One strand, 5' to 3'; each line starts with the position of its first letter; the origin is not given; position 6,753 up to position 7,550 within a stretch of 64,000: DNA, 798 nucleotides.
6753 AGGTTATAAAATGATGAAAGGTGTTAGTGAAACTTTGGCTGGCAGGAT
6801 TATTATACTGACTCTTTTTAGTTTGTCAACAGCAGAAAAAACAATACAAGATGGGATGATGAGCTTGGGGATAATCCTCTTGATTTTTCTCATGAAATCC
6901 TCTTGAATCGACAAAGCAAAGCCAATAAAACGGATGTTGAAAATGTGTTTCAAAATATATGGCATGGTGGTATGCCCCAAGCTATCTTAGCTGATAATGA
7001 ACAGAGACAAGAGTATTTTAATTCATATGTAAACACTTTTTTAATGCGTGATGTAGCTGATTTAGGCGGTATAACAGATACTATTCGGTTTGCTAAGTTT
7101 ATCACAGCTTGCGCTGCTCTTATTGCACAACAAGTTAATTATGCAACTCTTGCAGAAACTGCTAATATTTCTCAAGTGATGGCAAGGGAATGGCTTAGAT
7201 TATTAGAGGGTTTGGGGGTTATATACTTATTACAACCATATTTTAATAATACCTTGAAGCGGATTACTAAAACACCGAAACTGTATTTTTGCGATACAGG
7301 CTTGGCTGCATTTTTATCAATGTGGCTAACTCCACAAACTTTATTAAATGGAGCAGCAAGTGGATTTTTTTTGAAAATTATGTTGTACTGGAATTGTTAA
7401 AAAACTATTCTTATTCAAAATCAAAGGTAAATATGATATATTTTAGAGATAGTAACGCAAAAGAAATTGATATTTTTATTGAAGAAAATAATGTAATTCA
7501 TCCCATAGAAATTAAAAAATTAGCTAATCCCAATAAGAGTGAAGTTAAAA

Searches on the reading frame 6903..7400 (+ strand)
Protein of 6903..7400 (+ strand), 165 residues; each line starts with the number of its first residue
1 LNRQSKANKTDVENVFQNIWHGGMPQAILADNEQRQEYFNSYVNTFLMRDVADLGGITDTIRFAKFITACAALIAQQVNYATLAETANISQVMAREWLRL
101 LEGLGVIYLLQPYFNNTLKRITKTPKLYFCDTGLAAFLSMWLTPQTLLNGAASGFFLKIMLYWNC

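Call 84: search_protein_families(library=pfam, proteins=[window:6903-7400:+], max_evalue=0.00001)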
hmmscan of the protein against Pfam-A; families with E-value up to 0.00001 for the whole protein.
window:6903-7400:+ (165 aa): 1 family
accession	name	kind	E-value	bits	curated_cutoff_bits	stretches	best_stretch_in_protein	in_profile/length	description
PF13635.12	DUF4143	-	9.7e-26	90.9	28.1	1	49-155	2-108/160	Domain of unknown function (DUF4143)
